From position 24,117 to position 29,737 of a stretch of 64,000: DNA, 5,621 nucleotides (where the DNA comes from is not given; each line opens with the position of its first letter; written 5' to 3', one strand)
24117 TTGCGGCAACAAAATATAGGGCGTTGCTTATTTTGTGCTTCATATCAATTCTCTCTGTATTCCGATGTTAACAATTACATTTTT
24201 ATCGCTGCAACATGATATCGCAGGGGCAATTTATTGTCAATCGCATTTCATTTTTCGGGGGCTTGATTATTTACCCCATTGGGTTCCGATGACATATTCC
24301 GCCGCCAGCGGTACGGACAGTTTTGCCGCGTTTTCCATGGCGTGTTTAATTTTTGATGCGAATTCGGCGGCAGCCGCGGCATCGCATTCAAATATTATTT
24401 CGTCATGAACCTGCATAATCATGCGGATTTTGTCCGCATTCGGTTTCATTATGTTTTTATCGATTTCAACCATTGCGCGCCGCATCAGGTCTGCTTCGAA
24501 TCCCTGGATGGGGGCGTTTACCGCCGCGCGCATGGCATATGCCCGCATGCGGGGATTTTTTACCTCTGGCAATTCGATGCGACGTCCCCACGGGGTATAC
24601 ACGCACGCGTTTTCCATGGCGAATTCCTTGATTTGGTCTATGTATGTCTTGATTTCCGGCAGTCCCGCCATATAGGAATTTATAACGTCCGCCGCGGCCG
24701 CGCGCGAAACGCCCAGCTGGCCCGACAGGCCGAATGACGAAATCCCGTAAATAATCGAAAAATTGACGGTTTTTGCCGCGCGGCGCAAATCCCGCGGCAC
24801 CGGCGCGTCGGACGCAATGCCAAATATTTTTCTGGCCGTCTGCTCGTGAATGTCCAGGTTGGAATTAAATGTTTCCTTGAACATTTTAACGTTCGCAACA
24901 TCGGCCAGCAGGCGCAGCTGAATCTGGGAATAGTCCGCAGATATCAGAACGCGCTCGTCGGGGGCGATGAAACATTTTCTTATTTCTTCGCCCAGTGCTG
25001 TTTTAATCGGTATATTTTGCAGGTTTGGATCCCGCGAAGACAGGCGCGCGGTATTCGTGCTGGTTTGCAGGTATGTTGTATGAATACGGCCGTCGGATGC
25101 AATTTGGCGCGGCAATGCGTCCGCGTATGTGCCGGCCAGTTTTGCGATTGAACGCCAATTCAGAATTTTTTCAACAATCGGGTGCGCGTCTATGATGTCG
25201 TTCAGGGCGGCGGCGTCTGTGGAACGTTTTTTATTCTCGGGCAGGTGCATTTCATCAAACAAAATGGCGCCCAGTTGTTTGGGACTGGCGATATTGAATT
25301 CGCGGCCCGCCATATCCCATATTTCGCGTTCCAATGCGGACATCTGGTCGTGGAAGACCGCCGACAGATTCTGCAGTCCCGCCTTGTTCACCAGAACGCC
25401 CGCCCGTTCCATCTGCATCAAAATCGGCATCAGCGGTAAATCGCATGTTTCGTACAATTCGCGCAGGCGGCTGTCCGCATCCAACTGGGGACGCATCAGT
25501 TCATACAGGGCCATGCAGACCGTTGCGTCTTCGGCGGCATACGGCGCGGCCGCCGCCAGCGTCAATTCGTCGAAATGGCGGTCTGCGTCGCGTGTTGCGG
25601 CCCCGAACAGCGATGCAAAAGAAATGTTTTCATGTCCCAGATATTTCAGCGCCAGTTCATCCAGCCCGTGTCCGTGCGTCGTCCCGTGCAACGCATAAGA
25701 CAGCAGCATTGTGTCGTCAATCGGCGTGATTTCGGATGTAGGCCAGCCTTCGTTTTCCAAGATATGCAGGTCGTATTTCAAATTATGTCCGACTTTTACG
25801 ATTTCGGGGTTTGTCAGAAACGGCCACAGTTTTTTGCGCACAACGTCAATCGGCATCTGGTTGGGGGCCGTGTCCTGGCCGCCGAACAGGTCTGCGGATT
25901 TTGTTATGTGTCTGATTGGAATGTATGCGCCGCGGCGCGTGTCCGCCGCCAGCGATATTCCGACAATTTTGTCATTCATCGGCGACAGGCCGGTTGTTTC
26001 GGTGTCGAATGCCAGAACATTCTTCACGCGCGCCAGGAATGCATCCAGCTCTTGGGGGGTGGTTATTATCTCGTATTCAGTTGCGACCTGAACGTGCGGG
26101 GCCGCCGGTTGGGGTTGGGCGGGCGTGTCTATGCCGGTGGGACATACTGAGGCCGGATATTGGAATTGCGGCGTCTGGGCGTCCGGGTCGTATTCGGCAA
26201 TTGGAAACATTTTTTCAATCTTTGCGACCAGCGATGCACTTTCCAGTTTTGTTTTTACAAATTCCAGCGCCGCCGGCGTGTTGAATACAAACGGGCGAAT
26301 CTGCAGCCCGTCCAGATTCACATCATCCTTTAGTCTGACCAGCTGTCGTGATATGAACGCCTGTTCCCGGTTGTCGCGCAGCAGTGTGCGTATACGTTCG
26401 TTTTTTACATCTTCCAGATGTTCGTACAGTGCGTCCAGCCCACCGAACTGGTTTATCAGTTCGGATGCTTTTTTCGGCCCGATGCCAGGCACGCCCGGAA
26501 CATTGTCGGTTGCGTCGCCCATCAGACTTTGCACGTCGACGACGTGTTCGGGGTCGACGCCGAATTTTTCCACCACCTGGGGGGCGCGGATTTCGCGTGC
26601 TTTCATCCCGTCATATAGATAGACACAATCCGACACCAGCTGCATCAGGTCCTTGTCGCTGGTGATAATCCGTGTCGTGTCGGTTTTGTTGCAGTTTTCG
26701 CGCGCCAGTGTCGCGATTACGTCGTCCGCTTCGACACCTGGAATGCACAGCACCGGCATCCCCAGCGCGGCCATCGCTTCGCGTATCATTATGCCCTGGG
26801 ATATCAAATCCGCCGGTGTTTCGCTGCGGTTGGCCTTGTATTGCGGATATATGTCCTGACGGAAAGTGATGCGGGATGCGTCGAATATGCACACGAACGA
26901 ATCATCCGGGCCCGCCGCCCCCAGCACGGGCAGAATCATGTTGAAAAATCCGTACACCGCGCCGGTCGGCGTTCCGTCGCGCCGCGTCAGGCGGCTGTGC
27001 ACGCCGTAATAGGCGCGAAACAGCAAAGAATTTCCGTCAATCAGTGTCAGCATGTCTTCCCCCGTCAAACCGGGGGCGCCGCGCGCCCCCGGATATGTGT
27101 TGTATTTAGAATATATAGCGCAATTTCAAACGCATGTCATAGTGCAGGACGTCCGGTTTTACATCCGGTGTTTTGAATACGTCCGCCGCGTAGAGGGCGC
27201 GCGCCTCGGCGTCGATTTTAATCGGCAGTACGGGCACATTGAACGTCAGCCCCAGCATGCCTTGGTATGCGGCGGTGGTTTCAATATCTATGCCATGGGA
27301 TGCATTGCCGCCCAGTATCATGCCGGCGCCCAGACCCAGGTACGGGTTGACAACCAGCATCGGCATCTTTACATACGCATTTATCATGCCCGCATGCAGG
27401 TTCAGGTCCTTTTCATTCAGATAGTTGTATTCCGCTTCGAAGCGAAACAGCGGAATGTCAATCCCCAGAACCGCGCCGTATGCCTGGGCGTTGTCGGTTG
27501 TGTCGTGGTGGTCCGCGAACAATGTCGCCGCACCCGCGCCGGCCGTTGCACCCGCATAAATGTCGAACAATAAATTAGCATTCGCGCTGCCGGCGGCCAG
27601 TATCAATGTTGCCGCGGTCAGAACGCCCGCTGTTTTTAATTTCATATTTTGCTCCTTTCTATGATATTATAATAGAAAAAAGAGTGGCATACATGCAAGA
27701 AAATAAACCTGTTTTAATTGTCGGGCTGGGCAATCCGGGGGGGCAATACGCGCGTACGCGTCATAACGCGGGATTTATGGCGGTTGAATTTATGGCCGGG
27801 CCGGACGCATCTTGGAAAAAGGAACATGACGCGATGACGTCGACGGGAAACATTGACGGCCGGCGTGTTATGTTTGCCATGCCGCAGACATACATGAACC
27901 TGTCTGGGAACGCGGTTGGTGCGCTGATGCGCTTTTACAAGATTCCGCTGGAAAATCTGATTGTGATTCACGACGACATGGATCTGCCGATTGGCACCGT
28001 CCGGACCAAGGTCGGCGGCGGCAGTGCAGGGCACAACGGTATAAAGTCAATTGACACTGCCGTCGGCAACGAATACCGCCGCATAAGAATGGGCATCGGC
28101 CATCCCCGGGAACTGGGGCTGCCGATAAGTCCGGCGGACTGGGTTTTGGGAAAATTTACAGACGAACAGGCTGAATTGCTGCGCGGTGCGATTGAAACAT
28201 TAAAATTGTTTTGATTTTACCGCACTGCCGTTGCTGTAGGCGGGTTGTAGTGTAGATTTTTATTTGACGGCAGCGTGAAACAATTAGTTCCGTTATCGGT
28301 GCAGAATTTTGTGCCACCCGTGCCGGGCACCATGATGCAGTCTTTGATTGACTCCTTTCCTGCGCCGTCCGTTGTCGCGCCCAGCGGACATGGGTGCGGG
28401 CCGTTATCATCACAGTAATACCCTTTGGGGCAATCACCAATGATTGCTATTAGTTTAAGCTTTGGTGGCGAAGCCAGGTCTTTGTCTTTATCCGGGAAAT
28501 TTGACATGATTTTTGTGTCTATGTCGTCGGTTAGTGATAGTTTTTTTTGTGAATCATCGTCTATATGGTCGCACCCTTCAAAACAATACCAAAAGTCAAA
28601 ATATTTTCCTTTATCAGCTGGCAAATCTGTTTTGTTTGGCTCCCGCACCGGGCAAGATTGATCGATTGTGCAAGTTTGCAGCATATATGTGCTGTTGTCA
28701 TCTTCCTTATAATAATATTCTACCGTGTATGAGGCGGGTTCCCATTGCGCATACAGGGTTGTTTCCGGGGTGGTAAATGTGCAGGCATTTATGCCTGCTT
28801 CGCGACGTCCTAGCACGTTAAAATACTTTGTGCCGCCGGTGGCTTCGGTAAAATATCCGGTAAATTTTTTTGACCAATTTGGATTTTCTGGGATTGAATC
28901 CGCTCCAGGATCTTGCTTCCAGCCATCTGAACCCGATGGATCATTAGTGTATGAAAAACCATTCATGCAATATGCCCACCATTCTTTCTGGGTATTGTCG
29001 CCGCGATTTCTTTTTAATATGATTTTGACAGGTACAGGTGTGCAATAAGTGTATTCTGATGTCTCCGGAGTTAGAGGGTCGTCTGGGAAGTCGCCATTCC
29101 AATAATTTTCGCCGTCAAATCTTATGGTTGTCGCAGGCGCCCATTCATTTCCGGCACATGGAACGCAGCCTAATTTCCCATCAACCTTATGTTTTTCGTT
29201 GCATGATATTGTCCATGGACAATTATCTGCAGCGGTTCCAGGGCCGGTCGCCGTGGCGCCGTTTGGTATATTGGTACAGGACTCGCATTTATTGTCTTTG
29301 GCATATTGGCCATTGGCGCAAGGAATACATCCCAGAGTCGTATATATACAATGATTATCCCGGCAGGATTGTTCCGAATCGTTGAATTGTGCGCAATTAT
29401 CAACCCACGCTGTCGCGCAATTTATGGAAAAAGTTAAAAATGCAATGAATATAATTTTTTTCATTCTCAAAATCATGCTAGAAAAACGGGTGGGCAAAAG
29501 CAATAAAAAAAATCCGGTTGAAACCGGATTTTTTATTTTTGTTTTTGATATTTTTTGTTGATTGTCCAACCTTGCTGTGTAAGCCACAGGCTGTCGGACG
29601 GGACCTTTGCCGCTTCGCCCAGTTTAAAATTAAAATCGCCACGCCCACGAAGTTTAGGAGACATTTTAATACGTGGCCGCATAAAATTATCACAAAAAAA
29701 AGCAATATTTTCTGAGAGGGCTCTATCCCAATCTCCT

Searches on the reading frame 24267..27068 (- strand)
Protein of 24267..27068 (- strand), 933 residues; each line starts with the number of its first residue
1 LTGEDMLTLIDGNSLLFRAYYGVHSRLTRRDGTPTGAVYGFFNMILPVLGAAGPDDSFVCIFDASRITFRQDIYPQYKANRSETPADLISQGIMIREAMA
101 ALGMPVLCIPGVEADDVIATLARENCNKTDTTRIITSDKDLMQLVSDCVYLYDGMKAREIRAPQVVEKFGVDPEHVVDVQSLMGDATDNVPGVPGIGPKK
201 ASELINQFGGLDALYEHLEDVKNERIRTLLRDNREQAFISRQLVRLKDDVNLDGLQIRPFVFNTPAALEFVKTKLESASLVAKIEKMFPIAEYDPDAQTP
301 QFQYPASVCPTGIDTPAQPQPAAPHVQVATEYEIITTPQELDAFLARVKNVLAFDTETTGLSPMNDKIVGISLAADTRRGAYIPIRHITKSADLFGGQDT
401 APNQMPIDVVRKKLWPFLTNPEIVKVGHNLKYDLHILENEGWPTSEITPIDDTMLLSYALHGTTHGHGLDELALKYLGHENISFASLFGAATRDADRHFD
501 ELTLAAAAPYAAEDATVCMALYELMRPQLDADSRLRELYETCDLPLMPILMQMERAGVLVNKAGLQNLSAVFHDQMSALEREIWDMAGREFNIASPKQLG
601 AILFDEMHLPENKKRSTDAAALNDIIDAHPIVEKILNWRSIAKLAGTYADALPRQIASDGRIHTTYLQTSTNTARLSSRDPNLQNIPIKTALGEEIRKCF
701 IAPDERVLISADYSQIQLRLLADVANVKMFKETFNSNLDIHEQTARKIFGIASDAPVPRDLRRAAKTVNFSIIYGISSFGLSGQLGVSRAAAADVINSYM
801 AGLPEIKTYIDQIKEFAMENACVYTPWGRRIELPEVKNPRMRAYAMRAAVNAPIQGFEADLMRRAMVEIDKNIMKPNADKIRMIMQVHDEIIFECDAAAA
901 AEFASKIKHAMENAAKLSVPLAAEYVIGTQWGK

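Call 12: search_protein_families(library=pfam, proteins=[window:24267-27068:-], max_evalue=0.001)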
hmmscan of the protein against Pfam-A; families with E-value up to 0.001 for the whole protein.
window:24267-27068:- (933 aa): 4 families
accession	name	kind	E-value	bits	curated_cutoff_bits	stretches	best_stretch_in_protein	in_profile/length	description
PF00476.26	DNA_pol_A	-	2.9e-128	428.5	34.3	1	564-932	3-380/381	DNA polymerase family A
PF02739.22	5_3_exonuc_N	-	3.2e-52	177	34.3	1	7-170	2-164/164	5'-3' exonuclease, N-terminal resolvase-like domain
PF01367.25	5_3_exonuc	-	5.5e-30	104.2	40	1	171-253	1-83/97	5'-3' exonuclease, C-terminal SAM fold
PF01612.26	DNA_pol_A_exo1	-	1.5e-25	90.4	23.6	1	332-529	1-172/173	3'-5' exonuclease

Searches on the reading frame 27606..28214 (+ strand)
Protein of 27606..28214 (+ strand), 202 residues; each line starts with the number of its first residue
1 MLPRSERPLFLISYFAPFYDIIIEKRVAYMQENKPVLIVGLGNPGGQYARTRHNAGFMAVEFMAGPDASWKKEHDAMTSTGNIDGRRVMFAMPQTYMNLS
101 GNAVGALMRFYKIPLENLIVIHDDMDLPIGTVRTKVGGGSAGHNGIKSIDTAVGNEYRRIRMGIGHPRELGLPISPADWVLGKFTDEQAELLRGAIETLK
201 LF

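Call 12: search_protein_families(library=pfam, proteins=[window:27606-28214:+], max_evalue=0.001)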
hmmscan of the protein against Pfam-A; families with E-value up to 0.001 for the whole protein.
window:27606-28214:+ (202 aa): 1 family
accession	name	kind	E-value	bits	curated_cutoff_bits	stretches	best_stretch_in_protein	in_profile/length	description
PF01195.25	Pept_tRNA_hydro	-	1.8e-58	197.9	27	1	37-198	1-162/183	Peptidyl-tRNA hydrolase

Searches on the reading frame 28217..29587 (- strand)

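Call 12: search_protein_families(library=pfam, proteins=[window:28217-29587:-], max_evalue=0.001)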
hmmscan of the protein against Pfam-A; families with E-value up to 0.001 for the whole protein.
window:28217-29587:- (456 aa): 0 families

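Call 69: search_protein_families(library=ncbifam, proteins=[window:28217-29587:-], max_evalue=0.01)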
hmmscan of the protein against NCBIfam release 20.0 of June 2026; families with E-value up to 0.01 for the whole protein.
window:28217-29587:- (456 aa): 0 families

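Call 76: search_protein_families(library=pfam, proteins=[window:28217-29587:-], max_evalue=10)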
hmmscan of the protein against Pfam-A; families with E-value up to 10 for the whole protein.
window:28217-29587:- (456 aa): 2 families
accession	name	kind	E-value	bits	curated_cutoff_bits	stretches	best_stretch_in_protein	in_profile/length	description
PF07699.19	Ephrin_rec_like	-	0.015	15.5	23.1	2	385-417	13-48/48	Tyrosine-protein kinase ephrin type A/B receptor-like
PF19639.4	DUF6142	-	0.31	11.7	27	1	17-65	21-69/103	Family of unknown function (DUF6142)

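Call 77: search_protein_families(library=phrogs, proteins=[window:28217-29587:-], max_evalue=0.1)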
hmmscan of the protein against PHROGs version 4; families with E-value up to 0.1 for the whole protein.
window:28217-29587:- (456 aa): 1 family
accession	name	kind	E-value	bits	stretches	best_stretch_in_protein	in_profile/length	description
phrog_7812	-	unknown function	0.014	16.9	1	264-305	40-81/105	-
